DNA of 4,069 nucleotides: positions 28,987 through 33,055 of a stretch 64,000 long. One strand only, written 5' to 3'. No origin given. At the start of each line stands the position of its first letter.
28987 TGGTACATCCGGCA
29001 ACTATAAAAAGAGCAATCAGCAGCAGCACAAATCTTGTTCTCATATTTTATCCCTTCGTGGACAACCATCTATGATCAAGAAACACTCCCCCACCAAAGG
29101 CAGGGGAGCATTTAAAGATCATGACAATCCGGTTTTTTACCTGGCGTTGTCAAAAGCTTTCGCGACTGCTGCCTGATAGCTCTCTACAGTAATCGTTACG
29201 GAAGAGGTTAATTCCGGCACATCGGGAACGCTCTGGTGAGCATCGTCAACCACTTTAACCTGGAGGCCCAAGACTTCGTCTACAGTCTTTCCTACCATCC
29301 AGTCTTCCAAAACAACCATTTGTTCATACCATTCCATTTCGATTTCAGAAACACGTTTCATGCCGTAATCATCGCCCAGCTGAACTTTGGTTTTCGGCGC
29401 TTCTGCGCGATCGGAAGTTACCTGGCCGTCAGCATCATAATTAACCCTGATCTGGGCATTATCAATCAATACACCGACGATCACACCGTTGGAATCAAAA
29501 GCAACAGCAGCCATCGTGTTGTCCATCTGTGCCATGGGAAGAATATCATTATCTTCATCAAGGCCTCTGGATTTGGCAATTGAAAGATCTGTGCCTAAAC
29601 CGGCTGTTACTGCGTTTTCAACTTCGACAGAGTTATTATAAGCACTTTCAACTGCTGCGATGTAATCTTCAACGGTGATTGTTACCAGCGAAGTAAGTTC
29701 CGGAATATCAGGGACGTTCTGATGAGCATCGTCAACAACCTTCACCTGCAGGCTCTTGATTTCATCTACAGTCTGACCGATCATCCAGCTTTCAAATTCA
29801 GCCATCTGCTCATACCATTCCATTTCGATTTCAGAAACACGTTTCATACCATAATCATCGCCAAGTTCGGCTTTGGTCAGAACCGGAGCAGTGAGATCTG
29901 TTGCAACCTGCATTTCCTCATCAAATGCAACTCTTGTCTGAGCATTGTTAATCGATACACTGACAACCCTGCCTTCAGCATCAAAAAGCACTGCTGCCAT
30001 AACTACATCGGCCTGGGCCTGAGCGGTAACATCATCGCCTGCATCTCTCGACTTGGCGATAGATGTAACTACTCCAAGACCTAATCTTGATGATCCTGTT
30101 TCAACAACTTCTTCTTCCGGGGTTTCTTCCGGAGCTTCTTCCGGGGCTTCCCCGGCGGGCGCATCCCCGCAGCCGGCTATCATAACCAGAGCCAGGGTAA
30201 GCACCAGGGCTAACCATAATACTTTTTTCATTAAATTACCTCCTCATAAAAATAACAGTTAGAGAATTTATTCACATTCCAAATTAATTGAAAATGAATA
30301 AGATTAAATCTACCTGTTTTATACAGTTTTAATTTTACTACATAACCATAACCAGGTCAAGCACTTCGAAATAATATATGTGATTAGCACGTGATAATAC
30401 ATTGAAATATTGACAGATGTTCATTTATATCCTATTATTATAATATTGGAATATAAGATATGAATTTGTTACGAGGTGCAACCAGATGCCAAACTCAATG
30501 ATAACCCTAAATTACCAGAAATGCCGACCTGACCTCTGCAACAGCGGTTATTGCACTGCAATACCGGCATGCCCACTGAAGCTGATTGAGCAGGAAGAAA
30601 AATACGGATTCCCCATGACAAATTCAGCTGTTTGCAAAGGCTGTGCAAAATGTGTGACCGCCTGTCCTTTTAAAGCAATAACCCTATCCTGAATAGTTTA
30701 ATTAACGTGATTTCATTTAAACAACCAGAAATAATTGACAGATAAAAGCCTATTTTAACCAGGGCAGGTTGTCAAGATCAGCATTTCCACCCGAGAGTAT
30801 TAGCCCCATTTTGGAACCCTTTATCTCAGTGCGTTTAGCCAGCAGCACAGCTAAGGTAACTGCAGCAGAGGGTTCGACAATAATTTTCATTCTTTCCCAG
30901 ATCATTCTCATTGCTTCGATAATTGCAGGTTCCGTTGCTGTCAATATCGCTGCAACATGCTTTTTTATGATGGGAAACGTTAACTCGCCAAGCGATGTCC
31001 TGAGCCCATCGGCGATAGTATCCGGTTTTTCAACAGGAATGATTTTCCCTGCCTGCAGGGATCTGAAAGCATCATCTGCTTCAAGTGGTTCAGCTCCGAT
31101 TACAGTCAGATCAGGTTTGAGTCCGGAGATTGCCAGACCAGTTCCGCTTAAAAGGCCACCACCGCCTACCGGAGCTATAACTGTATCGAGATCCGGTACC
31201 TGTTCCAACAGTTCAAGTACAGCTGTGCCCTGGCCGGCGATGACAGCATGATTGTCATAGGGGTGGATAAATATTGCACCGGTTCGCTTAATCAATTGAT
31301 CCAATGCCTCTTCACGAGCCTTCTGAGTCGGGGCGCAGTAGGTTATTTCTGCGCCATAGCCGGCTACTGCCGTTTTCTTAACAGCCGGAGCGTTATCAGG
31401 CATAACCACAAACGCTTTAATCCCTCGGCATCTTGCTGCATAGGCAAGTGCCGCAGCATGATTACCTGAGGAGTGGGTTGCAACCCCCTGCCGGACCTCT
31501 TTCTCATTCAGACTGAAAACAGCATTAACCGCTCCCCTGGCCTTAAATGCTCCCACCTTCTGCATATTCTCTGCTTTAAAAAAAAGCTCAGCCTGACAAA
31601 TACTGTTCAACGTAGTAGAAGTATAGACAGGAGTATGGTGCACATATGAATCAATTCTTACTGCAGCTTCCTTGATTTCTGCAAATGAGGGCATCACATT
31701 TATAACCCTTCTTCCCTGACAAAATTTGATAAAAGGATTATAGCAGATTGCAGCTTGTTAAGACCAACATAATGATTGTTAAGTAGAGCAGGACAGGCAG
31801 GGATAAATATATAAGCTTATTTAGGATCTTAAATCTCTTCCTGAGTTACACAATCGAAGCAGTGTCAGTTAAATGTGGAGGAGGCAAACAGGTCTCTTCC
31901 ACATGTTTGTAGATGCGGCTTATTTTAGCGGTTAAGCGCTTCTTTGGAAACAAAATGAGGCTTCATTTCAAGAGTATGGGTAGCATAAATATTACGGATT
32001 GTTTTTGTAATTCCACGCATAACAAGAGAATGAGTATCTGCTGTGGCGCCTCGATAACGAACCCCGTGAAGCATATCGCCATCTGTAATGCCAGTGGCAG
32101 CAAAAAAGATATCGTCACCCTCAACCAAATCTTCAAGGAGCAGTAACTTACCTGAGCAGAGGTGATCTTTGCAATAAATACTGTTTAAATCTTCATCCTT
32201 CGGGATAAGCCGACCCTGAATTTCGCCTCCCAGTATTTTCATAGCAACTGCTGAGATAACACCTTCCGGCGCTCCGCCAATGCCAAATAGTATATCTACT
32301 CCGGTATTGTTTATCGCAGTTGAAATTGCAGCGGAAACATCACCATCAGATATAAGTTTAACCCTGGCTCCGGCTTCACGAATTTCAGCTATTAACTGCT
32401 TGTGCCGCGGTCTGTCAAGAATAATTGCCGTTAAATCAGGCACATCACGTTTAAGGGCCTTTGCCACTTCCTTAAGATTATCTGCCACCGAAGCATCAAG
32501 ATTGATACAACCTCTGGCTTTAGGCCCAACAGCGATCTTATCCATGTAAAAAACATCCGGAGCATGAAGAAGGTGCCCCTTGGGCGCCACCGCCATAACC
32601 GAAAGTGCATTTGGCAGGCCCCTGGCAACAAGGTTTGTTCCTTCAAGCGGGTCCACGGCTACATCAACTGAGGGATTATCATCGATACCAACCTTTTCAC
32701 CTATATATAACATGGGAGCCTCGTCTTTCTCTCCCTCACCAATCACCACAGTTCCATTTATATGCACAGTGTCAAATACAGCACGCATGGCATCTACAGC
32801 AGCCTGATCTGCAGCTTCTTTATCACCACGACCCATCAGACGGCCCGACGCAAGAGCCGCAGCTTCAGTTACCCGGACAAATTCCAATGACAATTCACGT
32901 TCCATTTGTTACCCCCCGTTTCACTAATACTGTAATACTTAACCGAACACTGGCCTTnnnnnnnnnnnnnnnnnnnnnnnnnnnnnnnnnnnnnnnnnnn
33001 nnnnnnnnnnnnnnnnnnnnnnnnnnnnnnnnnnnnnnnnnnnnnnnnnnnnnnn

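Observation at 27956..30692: An ApbE flavin transferase next to a lipoprotein with a recent internal tandem duplication and a divergently transcribed ferredoxin, a candidate flavinylated extracytoplasmic redox module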

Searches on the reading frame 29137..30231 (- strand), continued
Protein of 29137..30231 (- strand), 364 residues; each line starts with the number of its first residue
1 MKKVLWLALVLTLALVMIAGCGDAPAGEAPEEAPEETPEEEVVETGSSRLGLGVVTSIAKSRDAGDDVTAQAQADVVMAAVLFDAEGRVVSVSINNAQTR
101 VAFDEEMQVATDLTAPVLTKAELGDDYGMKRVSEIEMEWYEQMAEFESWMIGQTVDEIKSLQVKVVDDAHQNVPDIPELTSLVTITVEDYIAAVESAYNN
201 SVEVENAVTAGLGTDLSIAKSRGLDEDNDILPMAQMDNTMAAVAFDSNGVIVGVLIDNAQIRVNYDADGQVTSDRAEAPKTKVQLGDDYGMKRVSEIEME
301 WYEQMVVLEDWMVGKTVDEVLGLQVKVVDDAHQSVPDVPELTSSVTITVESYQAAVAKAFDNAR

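Call 30: search_protein_families(library=pfam, alignment_id=A2, max_evalue=1)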
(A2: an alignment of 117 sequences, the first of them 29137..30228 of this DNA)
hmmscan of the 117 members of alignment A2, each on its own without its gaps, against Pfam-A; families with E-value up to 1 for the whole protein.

A. member 1, window:29137-30228:- (363 aa): 5 families
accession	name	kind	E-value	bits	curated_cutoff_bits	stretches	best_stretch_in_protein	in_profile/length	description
PF20068.4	Amphi-Trp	-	0.0045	17.4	27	0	105-144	45-84/93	Amphi-Trp domain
PF23919.1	DUF7258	-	0.0083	16.7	27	0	247-292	25-72/76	Domain of unknown function (DUF7258)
PF07504.19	FTP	-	0.074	13.4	21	1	252-272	26-46/51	Fungalysin/Thermolysin Propeptide Motif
PF10049.14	DUF2283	-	0.086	13.5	23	0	82-96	34-48/49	Protein of unknown function (DUF2283)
PF11758.13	Bacteriocin_IIi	-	0.34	11.2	25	0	282-320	7-42/51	Aureocin-like type II bacteriocin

B. families by the number of members that match (of 117 scanned): 229 families (the first 25 are shown)
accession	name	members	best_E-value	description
PF10049.14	DUF2283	49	0.00017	Protein of unknown function (DUF2283)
PF23919.1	DUF7258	45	0.00024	Domain of unknown function (DUF7258)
PF09565.16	RE_NgoFVII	40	9.4e-05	NgoFVII restriction endonuclease N-terminal PLD domain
PF07504.19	FTP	29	0.00043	Fungalysin/Thermolysin Propeptide Motif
PF08923.16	MAPKK1_Int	25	0.0001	Mitogen-activated protein kinase kinase 1 interacting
PF09448.16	MmlI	20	0.00036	Methylmuconolactone methyl-isomerase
PF10925.13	DUF2680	20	0.0012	Protein of unknown function (DUF2680)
PF20763.3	UDG-inhib_P56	19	0.003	Phage phi29, UDG inhibitor P56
PF09970.15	DUF2204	17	0.0014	Nucleotidyl transferase of unknown function (DUF2204)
PF06189.17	5-nucleotidase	13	0.0064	5'-nucleotidase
PF04693.18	DDE_Tnp_2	12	7.5e-06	Archaeal putative transposase ISC1217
PF16339.10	DUF4969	12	0.0014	Domain of unknown function (DUF4969)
PF09904.15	HTH_43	11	0.0063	Winged helix-turn helix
PF25327.1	UBL_ZFAND1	11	0.014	ZFAND1-like ubiquitin-like domain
PF20683.2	DUF6819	9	0.0011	Domain of unknown function (DUF6819)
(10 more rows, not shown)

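Call 33: find_related_loci(query=A2, collection=genome_contigs, flank=8000)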
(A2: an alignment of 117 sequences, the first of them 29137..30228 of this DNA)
Query A2 (363 aa) in genome_contigs; peptide patterns used: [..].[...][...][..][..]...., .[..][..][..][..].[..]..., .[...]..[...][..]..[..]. (x = any residue, [..] = any of these).
598 stretches matched a pattern (row limit reached: there are more); 370 encode a relative of the query (tblastn E <= 1e-3); the best 80 are kept; 80 distinct loci.
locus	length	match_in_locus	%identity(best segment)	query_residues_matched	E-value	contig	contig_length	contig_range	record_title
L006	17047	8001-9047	84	16-363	0e+0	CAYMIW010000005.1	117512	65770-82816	MAG TPA_asm: uncultured Syntrophomonadaceae bacterium isolate SRP241326_co4_268 genome assembly, contig: NODE_254_length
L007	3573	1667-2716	78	16-363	0e+0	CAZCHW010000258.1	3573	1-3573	MAG TPA_asm: uncultured Syntrophomonadaceae bacterium isolate SRP241326_co3_172 genome assembly, contig: NODE_26899_leng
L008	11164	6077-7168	77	1-363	2e-170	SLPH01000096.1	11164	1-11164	MAG: Syntrophomonadaceae bacterium isolate CSSed165cm_49 CSSed16-5cm-21312, whole genome shotgun sequence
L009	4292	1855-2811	77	45-363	7e-168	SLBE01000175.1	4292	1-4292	MAG: Syntrophomonadaceae bacterium isolate CSSed162cmB_433 CSSed16-2cmB-113855, whole genome shotgun sequence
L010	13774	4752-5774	69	13-351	3e-142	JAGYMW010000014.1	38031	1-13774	MAG: Bacillota bacterium isolate M55B129 14, whole genome shotgun sequence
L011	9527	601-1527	70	45-351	7e-139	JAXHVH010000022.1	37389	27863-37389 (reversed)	MAG: Bacillota bacterium isolate MAG72_tar_biofilm MAG72_22, whole genome shotgun sequence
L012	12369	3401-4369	64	49-363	1e-128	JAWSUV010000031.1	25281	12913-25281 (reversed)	MAG: Bacillota bacterium isolate B4G8H2-04 NODE_139_length_25281_cov_4.527273, whole genome shotgun sequence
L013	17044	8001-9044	59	18-363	5e-128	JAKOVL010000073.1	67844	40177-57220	MAG: Bacillota bacterium isolate JPNG_maxbin.054 k201_183682, whole genome shotgun sequence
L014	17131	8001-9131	53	1-363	8e-126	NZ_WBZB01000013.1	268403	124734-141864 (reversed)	Alkaliphilus serpentinus strain LacT Alk_LacT_GGACCC_MERGED.PERFECT_contig_13, whole genome shotgun sequence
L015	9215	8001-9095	54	10-363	2e-121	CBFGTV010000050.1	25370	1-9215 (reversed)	MAG TPA_asm: uncultured Clostridiaceae bacterium isolate SRR17295758_concoct_140 genome assembly, contig: ERZ23579493.13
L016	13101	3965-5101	52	1-363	8e-121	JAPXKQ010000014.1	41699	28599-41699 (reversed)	MAG: Tissierellaceae bacterium isolate binned_ad_5.115 NODE_883_length_41699_cov_3.386919, whole genome shotgun sequence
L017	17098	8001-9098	53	1-363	3e-120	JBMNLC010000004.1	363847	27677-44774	MAG: Clostridia bacterium isolate SBF912LR0HQ0075 contig_36496, whole genome shotgun sequence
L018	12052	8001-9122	51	1-363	6e-120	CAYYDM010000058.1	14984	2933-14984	MAG TPA_asm: uncultured Clostridia bacterium isolate binchicken_co158_154 genome assembly, contig: NODE_3457_length_1498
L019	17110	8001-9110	54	1-363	1e-119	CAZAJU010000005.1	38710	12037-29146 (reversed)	MAG TPA_asm: uncultured Tissierella sp. isolate SRP192927_co5_32 genome assembly, contig: NODE_905_length_38710_cov_12.6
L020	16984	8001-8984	58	37-363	4e-119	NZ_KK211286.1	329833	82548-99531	Alkaliphilus transvaalensis ATCC 700919 T335DRAFT_scaffold00004.4, whole genome shotgun sequence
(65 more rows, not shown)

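Call 55: search_protein_representatives(alignment_id=A2)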
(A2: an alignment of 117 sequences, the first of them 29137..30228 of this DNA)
Query: 117 sequences, 370 profile positions. Proteins with E-value up to 0.001 (for the whole library): 1714; up to 1e-10: 1229; up to 1e-30: 562. The best 150 are listed.
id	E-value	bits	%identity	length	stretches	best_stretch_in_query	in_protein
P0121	2.3e-195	664.9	-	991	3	30-368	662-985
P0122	4.4e-161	552.2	-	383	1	1-370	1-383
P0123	1.3e-157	540.7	-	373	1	1-370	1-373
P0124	1.2e-155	534.3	-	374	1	1-370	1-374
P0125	9.3e-155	531.3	-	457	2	27-370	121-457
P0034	6.0e-152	522.1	-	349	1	1-370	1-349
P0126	1.9e-143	494.1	-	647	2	41-368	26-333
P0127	3.0e-141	486.9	-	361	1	1-370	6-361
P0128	2.3e-137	474.1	-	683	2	9-368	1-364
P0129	5.2e-136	469.6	-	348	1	1-370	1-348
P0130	7.7e-132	455.9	-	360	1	1-370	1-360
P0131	1.2e-128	445.5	-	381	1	1-370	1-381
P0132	1.9e-128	444.8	-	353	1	1-370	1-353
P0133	1.0e-126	439.1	-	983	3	1-366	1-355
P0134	6.4e-123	426.6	-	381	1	1-370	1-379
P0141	1.6e-108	379.2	-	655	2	1-369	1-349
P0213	7.3e-72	258.6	-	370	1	3-369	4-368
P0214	7.4e-72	258.6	-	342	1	1-370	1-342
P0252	3.7e-64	233.2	-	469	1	45-369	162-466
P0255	1.7e-63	231.0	-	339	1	3-332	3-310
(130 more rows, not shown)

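Call 63: find_homologous_proteins(query=P0255, max_evalue=0.00001)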
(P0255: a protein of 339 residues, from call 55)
Query P0255 (339 aa): 1536 proteins with E <= 0.00001 among 8000 candidates; the best 120 are listed.
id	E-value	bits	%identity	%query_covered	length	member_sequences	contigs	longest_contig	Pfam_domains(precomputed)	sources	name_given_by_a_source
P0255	6.6e-206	701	100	100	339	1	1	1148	-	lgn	-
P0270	2.6e-184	630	89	100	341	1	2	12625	PF04205.20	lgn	-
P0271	2.6e-97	344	38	83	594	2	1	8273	PF00622.37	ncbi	-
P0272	6.3e-72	261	39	89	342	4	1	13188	-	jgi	-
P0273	1.2e-68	250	41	86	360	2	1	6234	-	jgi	-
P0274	2.8e-68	249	40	85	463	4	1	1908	PF04205.20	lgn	-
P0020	4.1e-68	248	41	80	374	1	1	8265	-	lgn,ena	-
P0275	2.1e-67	246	44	77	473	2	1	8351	PF04205.20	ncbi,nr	ncbi:MAG: FMN-binding protein [Lachnospiraceae bacterium]|nr:FMN-binding protein [Lachnospiraceae ba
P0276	3.9e-66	242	46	99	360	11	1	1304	-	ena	-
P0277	9.2e-66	241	41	80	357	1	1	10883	-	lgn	-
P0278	8.2e-65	237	38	91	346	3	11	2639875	-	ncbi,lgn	ncbi:MAG: hypothetical protein ACOX5F_06715 [Anaerovoracaceae bacterium]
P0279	2.4e-64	236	35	96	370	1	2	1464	-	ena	-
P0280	3.1e-64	236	35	99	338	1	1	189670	-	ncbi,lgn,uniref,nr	ncbi:hypothetical protein I5677_08065 [Mobilitalea sibirica]|uniref:Uncharacterized protein n=1 Tax=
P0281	4.1e-64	235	37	81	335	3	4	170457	-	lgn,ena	-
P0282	1.1e-63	234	43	73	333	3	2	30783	-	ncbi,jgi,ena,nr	ncbi:MAG: hypothetical protein CVU94_05725 [Firmicutes bacterium HGW-Firmicutes-19]|nr:MAG: hypothet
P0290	8.7e-62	228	38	89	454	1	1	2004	PF04205.20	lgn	-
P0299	5.1e-58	215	45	89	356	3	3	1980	PF04205.20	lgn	-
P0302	1.4e-57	214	45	89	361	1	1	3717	PF04205.20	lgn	-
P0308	4.2e-56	209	45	89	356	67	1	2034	PF04205.20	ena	-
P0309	5.2e-56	209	39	100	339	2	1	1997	PF04205.20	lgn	-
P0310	8.0e-56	208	41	100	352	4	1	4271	PF04205.20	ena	-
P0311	1.1e-55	207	45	89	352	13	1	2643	PF04205.20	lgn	-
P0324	3.9e-54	202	40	100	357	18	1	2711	PF04205.20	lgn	-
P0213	8.9e-54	201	45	88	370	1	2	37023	-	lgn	-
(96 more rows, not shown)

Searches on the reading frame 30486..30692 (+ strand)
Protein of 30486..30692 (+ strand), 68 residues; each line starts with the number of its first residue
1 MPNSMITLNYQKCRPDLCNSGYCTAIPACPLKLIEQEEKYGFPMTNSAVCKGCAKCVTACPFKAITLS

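Call 3: search_protein_families(library=pfam, proteins=[window:30486-30692:+], max_evalue=0.1)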
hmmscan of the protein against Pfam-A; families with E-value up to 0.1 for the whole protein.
window:30486-30692:+ (68 aa): 11 families
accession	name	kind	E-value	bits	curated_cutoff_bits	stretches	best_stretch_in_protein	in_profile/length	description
PF00037.32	Fer4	-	1.3e-05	25.3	21.1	1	47-66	5-24/24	4Fe-4S binding domain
PF12837.12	Fer4_6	-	6.3e-05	23.2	25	1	48-65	7-24/24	4Fe-4S binding domain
PF13237.11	Fer4_10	-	0.00011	22.4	25.5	2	46-62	5-21/53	4Fe-4S dicluster domain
PF12797.12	Fer4_2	-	0.00036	20.8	24.5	1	43-62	3-22/22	4Fe-4S binding domain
PF25160.1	LdpA_Fe-S-bd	-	0.00037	20.7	27.6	1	27-66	11-44/49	LdpA Fe-S cluster-binding domain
PF14697.11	Fer4_21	-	0.00038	21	35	1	26-67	15-59/59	4Fe-4S dicluster domain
PF12838.12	Fer4_7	-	0.0012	19.7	27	1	21-64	6-52/52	4Fe-4S dicluster domain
PF13187.11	Fer4_9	-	0.0012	19.3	27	1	22-65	7-52/52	4Fe-4S dicluster domain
PF13484.11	Fer4_16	-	0.0022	19.1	30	1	50-67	2-19/66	4Fe-4S double cluster binding domain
PF12800.12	Fer4_4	-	0.0045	17.7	24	1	49-62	3-16/17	4Fe-4S binding domain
PF12798.12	Fer4_3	-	0.025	15.9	27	1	50-64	1-15/15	4Fe-4S binding domain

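Call 4: search_protein_families(library=ncbifam, proteins=[window:30486-30692:+], max_evalue=0.1)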
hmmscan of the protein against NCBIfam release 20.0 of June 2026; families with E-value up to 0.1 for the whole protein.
window:30486-30692:+ (68 aa): 59 families (the best 25 are shown)
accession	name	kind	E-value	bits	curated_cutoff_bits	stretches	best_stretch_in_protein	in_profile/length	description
NF009945.0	PRK13409.1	equivalog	5.6e-07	28.6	469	1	7-66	6-67/592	ribosome biogenesis/translation initiation ATPase RLI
NF042979.1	EthbenzDh_ebdB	equivalog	5.1e-06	25.6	740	1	18-66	156-202/354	ethylbenzene dehydrogenase subunit beta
NF007382.0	PRK09898.1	equivalog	5.6e-06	26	213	1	17-66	125-172/208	ferredoxin-like protein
TIGR02951.1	DMSO_dmsB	equivalog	1e-05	25.6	214.1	1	17-65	66-112/161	DMSO/selenate family reductase complex B subunit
TIGR03478.1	DMSO_red_II_bet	subfamily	2.8e-05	23.2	480.7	1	15-65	128-179/321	DMSO reductase family type II enzyme, iron-sulfur subunit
TIGR02179.1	PorD_KorD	subfamily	3.3e-05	23.9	60.05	1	21-67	31-74/78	2-oxoacid:acceptor oxidoreductase, delta subunit, pyruvate/2-ketoisovalerate family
NF041715.1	arsenate_red_ArrB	equivalog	3.7e-05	23.4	450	1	14-66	53-105/233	arsenate respiratory reductase iron-sulfur subunit ArrB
NF011569.0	PRK14993.1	equivalog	5e-05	22.8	416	1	15-64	97-146/244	tetrathionate reductase subunit TtrB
NF008134.0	PRK10882.1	equivalog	5.2e-05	22.5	263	1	17-63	115-159/329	hydrogenase 2 operon protein HybA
NF040864.1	HgcB_ferredoxin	equivalog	5.8e-05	22.8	99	1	6-67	7-63/93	mercury methylation ferredoxin HgcB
NF041836.1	rnfB_Methano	equivalog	6e-05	22.6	445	1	18-66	142-189/265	Rnf electron transport complex subunit RnfB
NF040684.1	PorD_Arch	equivalog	6.4e-05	23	120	1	22-66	39-80/85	pyruvate synthase subunit PorD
NF045790.1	OxalOxreddelta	equivalog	7.2e-05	22.1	230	1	4-66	244-307/316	oxalate oxidoreductase subunit delta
NF005505.0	PRK07118.1-4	equivalog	0.00014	21.5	378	1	20-66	144-189/265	Fe-S cluster domain-containing protein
NF009053.0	PRK12387.1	subfamily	0.00021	21.1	204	1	28-67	17-57/180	formate hydrogenlyase complex iron-sulfur subunit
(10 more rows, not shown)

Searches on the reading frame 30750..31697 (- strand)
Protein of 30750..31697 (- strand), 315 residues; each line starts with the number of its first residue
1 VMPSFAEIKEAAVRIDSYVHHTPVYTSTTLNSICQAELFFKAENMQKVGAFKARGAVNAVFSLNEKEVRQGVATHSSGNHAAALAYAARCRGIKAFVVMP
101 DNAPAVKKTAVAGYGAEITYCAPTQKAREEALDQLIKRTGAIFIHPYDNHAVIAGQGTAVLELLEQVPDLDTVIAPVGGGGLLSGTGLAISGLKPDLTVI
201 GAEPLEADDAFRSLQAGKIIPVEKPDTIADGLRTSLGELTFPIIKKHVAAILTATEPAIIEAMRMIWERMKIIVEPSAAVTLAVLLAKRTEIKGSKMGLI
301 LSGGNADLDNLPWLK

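Call 3: search_protein_families(library=pfam, proteins=[window:30750-31697:-], max_evalue=0.1)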
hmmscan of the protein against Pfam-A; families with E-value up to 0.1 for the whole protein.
window:30750-31697:- (315 aa): 2 families
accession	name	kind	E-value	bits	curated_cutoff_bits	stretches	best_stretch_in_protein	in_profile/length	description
PF00291.31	PALP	-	6.4e-78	262.5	35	1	18-303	4-295/295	Pyridoxal-phosphate dependent enzyme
PF24001.1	DUF7317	-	0.042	14.1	27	0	76-94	26-44/57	Family of unknown function (DUF7317)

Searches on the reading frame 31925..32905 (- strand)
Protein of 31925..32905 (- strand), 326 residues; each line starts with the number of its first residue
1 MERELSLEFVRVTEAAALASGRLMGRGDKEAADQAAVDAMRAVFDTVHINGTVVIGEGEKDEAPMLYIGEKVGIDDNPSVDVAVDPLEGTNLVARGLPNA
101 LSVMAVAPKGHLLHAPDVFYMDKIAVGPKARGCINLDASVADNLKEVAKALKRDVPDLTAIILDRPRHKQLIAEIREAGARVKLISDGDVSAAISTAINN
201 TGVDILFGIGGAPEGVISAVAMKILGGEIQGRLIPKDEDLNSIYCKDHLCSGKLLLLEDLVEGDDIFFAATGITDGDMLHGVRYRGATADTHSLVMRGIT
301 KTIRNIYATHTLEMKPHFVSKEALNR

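Call 66: search_protein_families(library=pfam, proteins=[window:31925-32905:-], max_evalue=0.0001)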
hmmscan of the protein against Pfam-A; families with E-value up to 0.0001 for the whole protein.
window:31925-32905:- (326 aa): 1 family
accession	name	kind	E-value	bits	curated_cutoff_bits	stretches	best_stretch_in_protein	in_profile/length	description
PF03320.18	FBPase_glpX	-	8.8e-138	458.8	27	1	3-310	1-307/307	Bacterial fructose-1,6-bisphosphatase, glpX-encoded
